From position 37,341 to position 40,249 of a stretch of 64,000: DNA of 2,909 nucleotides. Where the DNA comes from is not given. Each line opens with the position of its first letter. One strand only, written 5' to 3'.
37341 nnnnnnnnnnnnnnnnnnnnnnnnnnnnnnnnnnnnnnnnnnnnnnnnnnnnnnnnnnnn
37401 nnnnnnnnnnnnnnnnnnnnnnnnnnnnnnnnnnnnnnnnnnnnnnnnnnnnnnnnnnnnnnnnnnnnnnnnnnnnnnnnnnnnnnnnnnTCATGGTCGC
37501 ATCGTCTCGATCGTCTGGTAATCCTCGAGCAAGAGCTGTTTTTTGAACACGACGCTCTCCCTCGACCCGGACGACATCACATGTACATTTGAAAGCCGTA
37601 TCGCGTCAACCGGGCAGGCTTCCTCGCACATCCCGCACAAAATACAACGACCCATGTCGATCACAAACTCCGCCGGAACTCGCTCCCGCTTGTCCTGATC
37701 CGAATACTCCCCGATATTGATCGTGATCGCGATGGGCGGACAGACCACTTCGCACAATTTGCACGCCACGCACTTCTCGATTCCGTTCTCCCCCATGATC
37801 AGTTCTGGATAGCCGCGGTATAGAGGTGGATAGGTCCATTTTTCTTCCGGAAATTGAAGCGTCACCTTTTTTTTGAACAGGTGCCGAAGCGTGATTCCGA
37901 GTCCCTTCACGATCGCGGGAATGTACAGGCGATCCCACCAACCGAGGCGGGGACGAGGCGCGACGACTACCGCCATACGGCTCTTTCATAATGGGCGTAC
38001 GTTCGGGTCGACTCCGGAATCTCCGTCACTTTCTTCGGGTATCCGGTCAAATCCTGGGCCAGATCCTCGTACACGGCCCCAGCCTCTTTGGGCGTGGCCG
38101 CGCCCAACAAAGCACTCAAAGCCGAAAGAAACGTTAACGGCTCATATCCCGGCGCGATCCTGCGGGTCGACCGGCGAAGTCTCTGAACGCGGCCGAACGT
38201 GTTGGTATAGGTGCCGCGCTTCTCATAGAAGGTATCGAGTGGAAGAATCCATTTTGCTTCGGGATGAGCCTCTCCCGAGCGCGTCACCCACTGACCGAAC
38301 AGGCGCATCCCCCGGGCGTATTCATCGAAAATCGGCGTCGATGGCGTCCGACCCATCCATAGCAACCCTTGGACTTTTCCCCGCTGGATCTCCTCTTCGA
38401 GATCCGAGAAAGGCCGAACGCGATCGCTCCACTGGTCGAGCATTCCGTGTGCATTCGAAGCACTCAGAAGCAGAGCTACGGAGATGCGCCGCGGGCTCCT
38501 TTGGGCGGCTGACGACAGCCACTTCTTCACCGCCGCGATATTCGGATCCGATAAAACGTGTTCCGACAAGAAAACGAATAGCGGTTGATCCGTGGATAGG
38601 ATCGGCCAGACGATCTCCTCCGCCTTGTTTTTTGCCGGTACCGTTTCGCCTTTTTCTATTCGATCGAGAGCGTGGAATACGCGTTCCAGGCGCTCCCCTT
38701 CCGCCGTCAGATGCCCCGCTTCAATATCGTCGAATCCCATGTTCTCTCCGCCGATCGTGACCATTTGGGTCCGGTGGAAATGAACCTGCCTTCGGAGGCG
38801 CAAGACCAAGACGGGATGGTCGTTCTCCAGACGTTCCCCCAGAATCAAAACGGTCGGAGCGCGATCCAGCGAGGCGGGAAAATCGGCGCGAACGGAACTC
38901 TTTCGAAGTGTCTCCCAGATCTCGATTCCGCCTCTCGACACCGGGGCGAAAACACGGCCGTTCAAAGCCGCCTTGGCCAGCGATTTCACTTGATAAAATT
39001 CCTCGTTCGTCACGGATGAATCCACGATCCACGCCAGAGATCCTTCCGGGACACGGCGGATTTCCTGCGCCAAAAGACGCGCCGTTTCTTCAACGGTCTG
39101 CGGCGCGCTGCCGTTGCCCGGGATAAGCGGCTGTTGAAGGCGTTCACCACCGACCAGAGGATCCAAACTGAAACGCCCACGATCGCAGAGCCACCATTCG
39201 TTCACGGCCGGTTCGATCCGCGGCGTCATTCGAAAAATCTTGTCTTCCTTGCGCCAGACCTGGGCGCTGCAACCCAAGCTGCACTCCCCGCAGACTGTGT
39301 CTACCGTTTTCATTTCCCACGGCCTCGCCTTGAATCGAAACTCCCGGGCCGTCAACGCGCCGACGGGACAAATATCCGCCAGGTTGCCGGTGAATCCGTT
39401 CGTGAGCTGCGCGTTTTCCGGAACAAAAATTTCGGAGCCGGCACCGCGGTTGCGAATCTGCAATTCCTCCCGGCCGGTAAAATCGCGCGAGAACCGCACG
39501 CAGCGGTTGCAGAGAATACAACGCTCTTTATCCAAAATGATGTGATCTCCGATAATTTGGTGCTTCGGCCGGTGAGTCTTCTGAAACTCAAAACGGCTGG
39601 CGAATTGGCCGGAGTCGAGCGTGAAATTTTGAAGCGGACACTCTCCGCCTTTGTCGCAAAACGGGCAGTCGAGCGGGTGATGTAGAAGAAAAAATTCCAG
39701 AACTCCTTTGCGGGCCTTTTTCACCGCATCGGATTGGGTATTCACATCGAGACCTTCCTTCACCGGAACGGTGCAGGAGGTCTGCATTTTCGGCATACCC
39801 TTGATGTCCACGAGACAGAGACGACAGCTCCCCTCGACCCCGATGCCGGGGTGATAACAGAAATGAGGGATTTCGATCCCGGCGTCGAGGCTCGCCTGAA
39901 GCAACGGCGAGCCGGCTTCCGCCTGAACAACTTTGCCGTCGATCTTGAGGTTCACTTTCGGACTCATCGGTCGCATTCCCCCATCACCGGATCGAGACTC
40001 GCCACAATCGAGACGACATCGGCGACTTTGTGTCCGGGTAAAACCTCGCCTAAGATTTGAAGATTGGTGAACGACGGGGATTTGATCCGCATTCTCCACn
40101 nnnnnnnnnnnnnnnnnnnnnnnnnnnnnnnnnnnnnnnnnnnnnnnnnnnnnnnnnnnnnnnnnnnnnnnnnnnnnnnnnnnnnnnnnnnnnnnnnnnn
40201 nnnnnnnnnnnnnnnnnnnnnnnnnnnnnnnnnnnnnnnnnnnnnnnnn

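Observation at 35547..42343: Translationally coupled 8-gene operon encoding a truncated complex-I-like module (NuoB-D fusion, NuoG, NuoI) with ferredoxin and novel membrane proteins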

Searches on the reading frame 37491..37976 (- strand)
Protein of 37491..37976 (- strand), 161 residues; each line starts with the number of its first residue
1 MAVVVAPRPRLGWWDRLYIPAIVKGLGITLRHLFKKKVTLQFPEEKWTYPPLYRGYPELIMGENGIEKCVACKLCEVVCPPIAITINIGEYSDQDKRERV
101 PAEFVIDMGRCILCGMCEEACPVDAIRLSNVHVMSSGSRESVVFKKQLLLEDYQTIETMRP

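Call 4: search_protein_families(library=pfam, proteins=[window:37491-37976:-], max_evalue=0.01)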
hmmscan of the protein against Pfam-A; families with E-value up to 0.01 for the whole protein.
window:37491-37976:- (161 aa): 13 families
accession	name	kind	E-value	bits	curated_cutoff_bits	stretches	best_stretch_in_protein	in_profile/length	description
PF00037.32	Fer4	-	9e-13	47.9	21.1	2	105-127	2-24/24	4Fe-4S binding domain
PF12838.12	Fer4_7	-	7.4e-11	42.8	27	1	68-125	1-52/52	4Fe-4S dicluster domain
PF13187.11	Fer4_9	-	8.1e-10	39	27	2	68-126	1-52/52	4Fe-4S dicluster domain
PF12837.12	Fer4_6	-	1e-09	38.3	25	1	105-126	3-24/24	4Fe-4S binding domain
PF13183.11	Fer4_8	-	1.2e-09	39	27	2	66-124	2-67/68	4Fe-4S dicluster domain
PF13534.11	Fer4_17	-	3.7e-09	37.4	22.2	2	106-124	41-59/61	4Fe-4S dicluster domain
PF12797.12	Fer4_2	-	1.3e-08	34.7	24.5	1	104-123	3-22/22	4Fe-4S binding domain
PF13484.11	Fer4_16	-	6e-08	33.8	30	1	110-135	1-25/66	4Fe-4S double cluster binding domain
PF14697.11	Fer4_21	-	1.8e-07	31.6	35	1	106-133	3-33/59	4Fe-4S dicluster domain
PF13237.11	Fer4_10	-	1.9e-07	31.3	25.5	2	67-122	7-53/53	4Fe-4S dicluster domain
PF12800.12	Fer4_4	-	8.9e-07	29.2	24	1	110-123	3-16/17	4Fe-4S binding domain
PF12798.12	Fer4_3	-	0.0015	19.7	27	1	111-125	1-15/15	4Fe-4S binding domain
PF25160.1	LdpA_Fe-S-bd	-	0.0042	17.3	27.6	0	73-128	7-45/49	LdpA Fe-S cluster-binding domain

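Call 7: search_protein_families(library=ncbifam, proteins=[window:37491-37976:-], max_evalue=0.001)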
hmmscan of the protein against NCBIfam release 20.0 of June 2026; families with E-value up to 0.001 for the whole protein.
window:37491-37976:- (161 aa): 54 families (the best 25 are shown)
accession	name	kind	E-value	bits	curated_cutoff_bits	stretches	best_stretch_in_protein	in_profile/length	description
NF004538.0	PRK05888.1-4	equivalog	1.8e-40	138.2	135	1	18-151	12-142/162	NADH-quinone oxidoreductase subunit NuoI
TIGR01971.1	NuoI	subfamily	2.6e-37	127.1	113.05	1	25-148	1-120/121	NADH-quinone oxidoreductase, chain I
NF004539.0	PRK05888.1-5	equivalog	1.1e-36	125.9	225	1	19-157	13-148/162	NADH-quinone oxidoreductase subunit NuoI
NF004536.0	PRK05888.1-1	equivalog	1.7e-32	112.2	212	1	21-151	12-139/180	NADH-quinone oxidoreductase subunit NuoI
NF004537.0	PRK05888.1-3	equivalog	2.7e-32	111.9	163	1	22-154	23-158/204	NADH-quinone oxidoreductase subunit NuoI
NF004540.0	PRK05888.2-1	equivalog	1.2e-23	83.2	215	1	22-152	4-129/139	NADH-quinone oxidoreductase subunit NuoI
NF004542.0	PRK05888.2-3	equivalog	9.6e-23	80.7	248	1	22-152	36-165/203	NADH-quinone oxidoreductase subunit NuoI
NF004544.0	PRK05888.2-6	equivalog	1.7e-21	76.8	457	1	22-150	34-160/220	NADH-quinone oxidoreductase subunit NuoI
NF004541.0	PRK05888.2-2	equivalog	6.4e-20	71.7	217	1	22-153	20-138/168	NADH-quinone oxidoreductase subunit NuoI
NF004545.0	PRK05888.3-1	equivalog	1.1e-19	70.6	229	1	23-147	27-143/154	NADH-quinone oxidoreductase subunit NuoI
NF009053.0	PRK12387.1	subfamily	1.8e-18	67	204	1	36-151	12-115/180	formate hydrogenlyase complex iron-sulfur subunit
NF004543.0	PRK05888.2-5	equivalog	2e-16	60.1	243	1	28-140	25-129/217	NADH-quinone oxidoreductase subunit NuoI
TIGR00403.1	ndhI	equivalog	7.7e-16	58.2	302.35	1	22-145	22-138/183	NAD(P)H-quinone oxidoreductase subunit I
NF006076.0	PRK08222.1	equivalog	1.4e-15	57.5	270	1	37-138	13-102/181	hydrogenase 4 subunit H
NF040612.1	F420_dehyd_FpoI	exception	1.7e-15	57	180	1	23-132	3-105/135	F420H2 dehydrogenase subunit FpoI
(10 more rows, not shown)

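Call 22: find_homologous_proteins(query=window:37491-37976:-, max_evalue=1e-10)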
Query window:37491-37976:- (161 aa): 3971 proteins with E <= 1e-10 among 3976 candidates; the best 120 are listed.
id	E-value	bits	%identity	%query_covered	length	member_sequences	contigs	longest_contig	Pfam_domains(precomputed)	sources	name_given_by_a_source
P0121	2.4e-106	371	100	100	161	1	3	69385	PF14697.12,PF12797.13,PF12837.13,PF00037.33,PF13484.12,PF12838.13,PF13534.12,PF13237.12,PF13183.12,PF12800.13,PF13187.12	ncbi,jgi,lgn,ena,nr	ncbi:MAG TPA: NADH-quinone oxidoreductase subunit NuoI [Bdellovibrionota bacterium]|nr:NADH-quinone 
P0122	5.8e-87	308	80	99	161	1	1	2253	PF14697.12,PF12797.13,PF12837.13,PF00037.33,PF12838.13,PF13534.12,PF13237.12,PF13183.12,PF12800.13,PF13187.12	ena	-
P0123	2.6e-84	299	74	100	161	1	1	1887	PF14697.12,PF12797.13,PF12837.13,PF00037.33,PF13484.12,PF12838.13,PF13534.12,PF13237.12,PF13183.12,PF12800.13,PF13187.12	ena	-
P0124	1.2e-83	297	79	100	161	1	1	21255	PF14697.12,PF12797.13,PF12837.13,PF00037.33,PF13484.12,PF12838.13,PF13534.12,PF13237.12,PF13183.12,PF12800.13,PF13187.12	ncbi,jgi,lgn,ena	-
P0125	1.4e-82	293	77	100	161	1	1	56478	PF14697.12,PF12797.13,PF12837.13,PF00037.33,PF13484.12,PF12838.13,PF13534.12,PF13237.12,PF13183.12,PF13187.12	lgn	-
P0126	3.8e-82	292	75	100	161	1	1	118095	PF14697.12,PF12797.13,PF12837.13,PF00037.33,PF13484.12,PF12838.13,PF13534.12,PF13237.12,PF13183.12,PF13187.12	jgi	jgi:NADH-quinone oxidoreductase subunit I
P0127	8.2e-82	291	77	99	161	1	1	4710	PF14697.12,PF12797.13,PF12837.13,PF00037.33,PF13484.12,PF12838.13,PF13534.12,PF13237.12,PF13183.12,PF12800.13,PF13187.12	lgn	-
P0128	3.3e-81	289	75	100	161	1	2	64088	PF14697.12,PF12797.13,PF12837.13,PF00037.33,PF13484.12,PF12838.13,PF13534.12,PF13237.12,PF13183.12,PF13187.12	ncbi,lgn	-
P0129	3.9e-80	285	73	100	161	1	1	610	PF14697.12,PF12797.13,PF12837.13,PF00037.33,PF13484.12,PF12838.13,PF13534.12,PF13237.12,PF13183.12,PF12800.13,PF13187.12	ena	-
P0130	6.8e-80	285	74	99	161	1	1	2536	PF14697.12,PF12797.13,PF12837.13,PF00037.33,PF13484.12,PF12838.13,PF13534.12,PF13237.12,PF13183.12,PF12800.13,PF13187.12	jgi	-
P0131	9.9e-80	284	75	99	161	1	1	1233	PF14697.12,PF12797.13,PF12837.13,PF00037.33,PF13484.12,PF12838.13,PF13534.12,PF13237.12,PF13183.12,PF12800.13,PF13187.12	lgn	-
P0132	4.5e-79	282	73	99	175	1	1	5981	PF14697.12,PF12797.13,PF12837.13,PF00037.33,PF13484.12,PF12838.13,PF13534.12,PF13237.12,PF13183.12,PF13187.12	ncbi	-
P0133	6.7e-79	281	72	100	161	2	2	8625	PF14697.12,PF12797.13,PF12837.13,PF00037.33,PF13484.12,PF12838.13,PF13534.12,PF13237.12,PF13183.12,PF12800.13,PF13187.12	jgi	-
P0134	2.5e-78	279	76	99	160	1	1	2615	PF14697.12,PF12797.13,PF12837.13,PF00037.33,PF13484.12,PF12838.13,PF13534.12,PF13237.12,PF13183.12,PF12800.13,PF13187.12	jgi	jgi:NADH-quinone oxidoreductase subunit I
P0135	4.1e-78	279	72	99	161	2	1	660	PF14697.12,PF12797.13,PF12837.13,PF00037.33,PF13484.12,PF12838.13,PF13534.12,PF13237.12,PF13183.12,PF13187.12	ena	-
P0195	2.1e-46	176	58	88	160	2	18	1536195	PF14697.12,PF12797.13,PF12837.13,PF00037.33,PF13484.12,PF12838.13,PF13534.12,PF13237.12,PF13183.12,PF12800.13,PF13187.12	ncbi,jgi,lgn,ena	jgi:NADH-quinone oxidoreductase subunit I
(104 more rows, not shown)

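Call 23: find_encoding_contigs(protein=P0195, flank=10000, max_places=2)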
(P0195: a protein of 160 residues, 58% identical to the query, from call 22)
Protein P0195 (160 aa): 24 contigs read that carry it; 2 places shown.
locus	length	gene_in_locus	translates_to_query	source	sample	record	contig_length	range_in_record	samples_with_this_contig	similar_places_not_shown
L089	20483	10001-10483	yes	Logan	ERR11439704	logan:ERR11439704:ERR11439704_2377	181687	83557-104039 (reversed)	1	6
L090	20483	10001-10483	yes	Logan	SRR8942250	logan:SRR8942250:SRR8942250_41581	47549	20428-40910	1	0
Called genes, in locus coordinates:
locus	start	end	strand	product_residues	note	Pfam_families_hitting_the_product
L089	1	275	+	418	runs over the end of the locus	PF08245:Mur_ligase_M, PF02875:Mur_ligase_C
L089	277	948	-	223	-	-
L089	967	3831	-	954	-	-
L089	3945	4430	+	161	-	PF00691:OmpA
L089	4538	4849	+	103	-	PF14346:DUF4398 (weak)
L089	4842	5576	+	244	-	PF07719:TPR_2 (faint), PF13428:TPR_14 (faint), PF13525:YfiO, PF13174:TPR_6 (faint), PF13432:TPR_16 (faint)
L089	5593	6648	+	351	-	PF00814:TsaD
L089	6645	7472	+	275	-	PF00398:RrnaAD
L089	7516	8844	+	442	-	PF03109:ABC1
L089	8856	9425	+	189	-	PF04367:DUF502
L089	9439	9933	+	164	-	PF01668:SmpB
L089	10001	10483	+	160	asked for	PF13183:Fer4_8 (faint), PF13534:Fer4_17 (faint), PF12838:Fer4_7, PF13187:Fer4_9 (weak), PF00037:Fer4, PF12797:Fer4_2 (weak), PF12837:Fer4_6 (weak), PF12838:Fer4_7 (weak), +4 more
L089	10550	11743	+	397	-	PF04389:Peptidase_M28, PF01546:Peptidase_M20 (weak)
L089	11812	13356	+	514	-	-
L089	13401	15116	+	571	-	-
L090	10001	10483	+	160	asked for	PF13183:Fer4_8 (faint), PF13534:Fer4_17 (faint), PF12838:Fer4_7, PF13187:Fer4_9 (weak), PF00037:Fer4, PF12797:Fer4_2 (weak), PF12837:Fer4_6 (weak), PF12838:Fer4_7 (weak), +4 more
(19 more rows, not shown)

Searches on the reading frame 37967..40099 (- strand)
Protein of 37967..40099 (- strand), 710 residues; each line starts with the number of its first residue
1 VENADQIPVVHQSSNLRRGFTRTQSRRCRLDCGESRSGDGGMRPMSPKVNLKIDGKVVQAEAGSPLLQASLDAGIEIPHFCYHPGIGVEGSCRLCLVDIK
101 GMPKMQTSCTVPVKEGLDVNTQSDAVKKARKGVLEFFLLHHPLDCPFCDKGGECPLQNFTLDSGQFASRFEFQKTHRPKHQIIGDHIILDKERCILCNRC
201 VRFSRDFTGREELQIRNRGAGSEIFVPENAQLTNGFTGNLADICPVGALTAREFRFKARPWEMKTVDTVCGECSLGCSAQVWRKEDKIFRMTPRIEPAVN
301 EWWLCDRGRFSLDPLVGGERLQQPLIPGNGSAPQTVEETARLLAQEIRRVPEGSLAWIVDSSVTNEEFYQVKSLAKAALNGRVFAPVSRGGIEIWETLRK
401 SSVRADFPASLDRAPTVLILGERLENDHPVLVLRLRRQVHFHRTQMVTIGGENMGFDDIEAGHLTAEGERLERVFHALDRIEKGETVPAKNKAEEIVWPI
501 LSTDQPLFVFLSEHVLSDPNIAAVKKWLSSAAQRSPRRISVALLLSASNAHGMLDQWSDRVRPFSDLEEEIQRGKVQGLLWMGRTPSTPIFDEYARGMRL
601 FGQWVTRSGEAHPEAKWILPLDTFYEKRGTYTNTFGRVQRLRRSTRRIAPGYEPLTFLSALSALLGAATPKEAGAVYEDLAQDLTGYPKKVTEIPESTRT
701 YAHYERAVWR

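Call 4: search_protein_families(library=pfam, proteins=[window:37967-40099:-], max_evalue=0.01)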
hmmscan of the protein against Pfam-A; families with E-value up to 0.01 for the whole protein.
window:37967-40099:- (710 aa): 7 families
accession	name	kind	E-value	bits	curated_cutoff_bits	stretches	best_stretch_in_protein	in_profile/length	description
PF13510.11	Fer2_4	-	1.3e-20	73.7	22.8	1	48-123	3-81/82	2Fe-2S iron-sulfur cluster binding domain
PF22117.2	Fer4_Nqo3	-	4e-20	72.2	27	1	184-250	1-67/67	NADH-quinone oxidoreductase subunit 3, ferredoxin-like domain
PF10588.14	NADH-G_4Fe-4S_3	-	4.1e-13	49.1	27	1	130-164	1-35/40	NADH-ubiquinone oxidoreductase-G iron-sulfur binding region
PF04879.21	Molybdop_Fe4S4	-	6.5e-10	39.3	22.7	1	263-312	1-50/55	Molybdopterin oxidoreductase Fe4S4 domain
PF00384.28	Molybdopterin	-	4.8e-07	29.6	24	1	358-644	47-333/353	Molybdopterin oxidoreductase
PF22151.2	Fer4_NDSU1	-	7.1e-07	29.1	23.8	1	274-313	12-51/51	NADH-ubiquinone oxidoreductase NDSU1/NuoG-like, 4Fe-4S domain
PF00111.32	Fer2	-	1.4e-06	28.6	21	1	53-102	3-51/77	2Fe-2S iron-sulfur cluster binding domain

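Call 7: search_protein_families(library=ncbifam, proteins=[window:37967-40099:-], max_evalue=0.001)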
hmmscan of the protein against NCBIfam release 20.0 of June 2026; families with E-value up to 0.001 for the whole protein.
window:37967-40099:- (710 aa): 11 families
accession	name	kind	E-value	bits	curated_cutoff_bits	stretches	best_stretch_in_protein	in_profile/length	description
TIGR01973.1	NuoG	equivalog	9.8e-132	440.8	470.05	1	51-645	1-590/606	NADH-quinone oxidoreductase subunit NuoG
NF005895.0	PRK07860.1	equivalog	2.3e-101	340.2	802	1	46-451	15-427/811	NADH-quinone oxidoreductase subunit G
NF006305.0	PRK08493.1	equivalog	2.7e-50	171.3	591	2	49-221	2-170/819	NADH-quinone oxidoreductase subunit G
NF040763.1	FeFe_hydrog_A6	exception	2e-45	155.2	765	1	49-253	1-209/571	NADH-dependent [FeFe] hydrogenase, group A6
NF005745.0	PRK07569.1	equivalog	6e-41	140.4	333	1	50-252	5-210/238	bidirectional hydrogenase complex protein HoxU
NF040762.1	Hydr_FeFe_Clost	exception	7e-26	91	900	1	50-252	2-207/572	ferredoxin hydrogenase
NF009454.0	PRK12814.1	equivalog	1e-21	77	916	1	48-146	3-101/657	putative NADPH-dependent glutamate synthase small subunit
TIGR01591.1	Fdh-alpha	equivalog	1.1e-19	70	666.25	1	268-437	1-179/672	formate dehydrogenase subunit alpha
NF047855.1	AssmNtatRedNasC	equivalog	1.3e-09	36.9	1100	1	254-381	8-143/708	assimilatory nitrate reductase catalytic subunit NasC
NF010055.0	PRK13532.1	equivalog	0.00037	18.8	904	0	263-326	40-103/830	nitrate reductase catalytic subunit NapA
TIGR02512.1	FeFe_hydrog_A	subfamily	0.00043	19.3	405.95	0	187-252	2-70/375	[FeFe] hydrogenase, group A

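Call 32: find_homologous_proteins(query=window:37967-39967:-, max_evalue=1e-20)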
Query window:37967-39967:- (666 aa): 7694 proteins with E <= 1e-20 among 8000 candidates; the best 120 are listed.
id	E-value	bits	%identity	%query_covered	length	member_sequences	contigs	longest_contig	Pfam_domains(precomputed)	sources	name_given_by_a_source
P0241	0.0e+0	1553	100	100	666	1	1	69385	PF13510.12,PF22151.3,PF10588.15,PF00384.28,PF00111.33,PF22117.3,PF04879.22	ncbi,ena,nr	ncbi:MAG TPA: 2Fe-2S iron-sulfur cluster-binding protein [Bdellovibrionota bacterium]|nr:2Fe-2S iron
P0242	4.1e-252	857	56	100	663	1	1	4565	PF13510.12,PF22151.3,PF10588.15,PF00384.28,PF00111.33,PF22117.3,PF04879.22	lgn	-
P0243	8.9e-251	852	55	99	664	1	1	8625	PF13510.12,PF22151.3,PF10588.15,PF00384.28,PF00111.33,PF22117.3,PF04879.22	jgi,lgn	-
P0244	1.7e-248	845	55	100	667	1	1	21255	PF13510.12,PF22151.3,PF10588.15,PF00384.28,PF00111.33,PF22117.3,PF04879.22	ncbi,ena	-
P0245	2.2e-248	844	56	99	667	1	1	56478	PF13510.12,PF22151.3,PF10588.15,PF00384.28,PF00111.33,PF22117.3,PF04879.22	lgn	-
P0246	6.7e-248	843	55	99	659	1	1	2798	PF13510.12,PF22151.3,PF10588.15,PF00384.28,PF00111.33,PF22117.3,PF04879.22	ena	-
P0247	9.1e-244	829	55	100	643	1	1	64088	PF13510.12,PF22151.3,PF10588.15,PF00384.28,PF00111.33,PF22117.3,PF04879.22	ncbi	-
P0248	5.0e-243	827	55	100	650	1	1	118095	PF13510.12,PF22151.3,PF10588.15,PF00384.28,PF22117.3,PF04879.22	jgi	jgi:NADH dehydrogenase/NADH:ubiquinone oxidoreductase subunit G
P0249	6.6e-242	823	55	100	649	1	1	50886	PF13510.12,PF22151.3,PF10588.15,PF00384.28,PF00111.33,PF22117.3,PF04879.22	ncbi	ncbi:MAG: 2Fe-2S iron-sulfur cluster-binding protein [Pseudomonadota bacterium]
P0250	4.2e-235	801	54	100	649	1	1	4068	PF13510.12,PF22151.3,PF10588.15,PF00384.28,PF00111.33,PF22117.3,PF04879.22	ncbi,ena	-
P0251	3.7e-230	784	53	100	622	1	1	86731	PF13510.12,PF22151.3,PF10588.15,PF00384.28,PF00111.33,PF22117.3,PF04879.22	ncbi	ncbi:MAG: 2Fe-2S iron-sulfur cluster-binding protein [Pseudomonadota bacterium]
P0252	2.0e-201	689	49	100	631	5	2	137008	PF13510.12,PF22151.3,PF10588.15,PF00384.28,PF00111.33,PF22117.3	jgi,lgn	jgi:NADH dehydrogenase/NADH:ubiquinone oxidoreductase subunit G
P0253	3.6e-201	688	49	100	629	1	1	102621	PF13510.12,PF22151.3,PF10588.15,PF00384.28,PF00111.33,PF22117.3,PF04879.22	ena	-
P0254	2.5e-200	686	48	100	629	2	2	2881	PF13510.12,PF22151.3,PF10588.15,PF00384.28,PF00111.33,PF22117.3,PF04879.22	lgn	-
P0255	3.4e-200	685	48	100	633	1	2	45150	PF13510.12,PF22151.3,PF10588.15,PF00384.28,PF00111.33,PF22117.3,PF04879.22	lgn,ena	-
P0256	5.5e-197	675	46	100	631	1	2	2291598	PF13510.12,PF22151.3,PF10588.15,PF00384.28,PF00111.33,PF22117.3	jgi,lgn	jgi:NADH-quinone oxidoreductase subunit G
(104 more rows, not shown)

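Call 33: find_encoding_contigs(protein=P0256, flank=10000, max_places=2)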
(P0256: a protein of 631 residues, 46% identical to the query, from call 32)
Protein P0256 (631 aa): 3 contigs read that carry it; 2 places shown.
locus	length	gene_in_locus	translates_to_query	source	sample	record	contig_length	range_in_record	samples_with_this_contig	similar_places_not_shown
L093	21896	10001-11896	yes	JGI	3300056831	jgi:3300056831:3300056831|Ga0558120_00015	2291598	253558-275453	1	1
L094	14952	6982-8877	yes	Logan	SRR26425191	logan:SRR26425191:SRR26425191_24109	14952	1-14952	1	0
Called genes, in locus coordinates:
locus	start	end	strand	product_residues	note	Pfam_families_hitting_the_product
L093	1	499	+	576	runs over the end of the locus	PF14716:HHH_8, PF00633:HHH (faint), PF14520:HHH_5, PF14791:DNA_pol_B_thumb, PF02811:PHP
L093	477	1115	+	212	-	PF00730:HhH-GPD, PF00633:HHH (weak)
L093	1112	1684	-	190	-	-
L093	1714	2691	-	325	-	PF01916:DS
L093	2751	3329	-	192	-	PF05962:HutD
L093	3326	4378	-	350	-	PF08240:ADH_N, PF00107:ADH_zinc_N, PF13602:ADH_zinc_N_2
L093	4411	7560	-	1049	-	-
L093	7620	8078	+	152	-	-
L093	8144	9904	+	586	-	PF01058:Oxidored_q6, PF00346:Complex1_49kDa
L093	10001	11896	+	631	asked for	PF00111:Fer2 (weak), PF13510:Fer2_4, PF10588:NADH-G_4Fe-4S_3, PF22117:Fer4_Nqo3, PF22151:Fer4_NDSU1, PF00384:Molybdopterin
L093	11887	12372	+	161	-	PF13183:Fer4_8 (faint), PF13187:Fer4_9 (faint), PF13534:Fer4_17 (faint), PF14697:Fer4_21 (faint), PF12797:Fer4_2 (faint), PF12837:Fer4_6 (faint), PF12838:Fer4_7, PF00037:Fer4 (weak), +1 more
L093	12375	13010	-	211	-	PF07963:N_methyl (weak)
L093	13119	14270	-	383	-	PF00285:Citrate_synt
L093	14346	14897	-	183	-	-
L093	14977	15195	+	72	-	PF03413:PepSY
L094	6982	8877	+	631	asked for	PF00111:Fer2 (weak), PF13510:Fer2_4, PF10588:NADH-G_4Fe-4S_3, PF22117:Fer4_Nqo3, PF22151:Fer4_NDSU1, PF00384:Molybdopterin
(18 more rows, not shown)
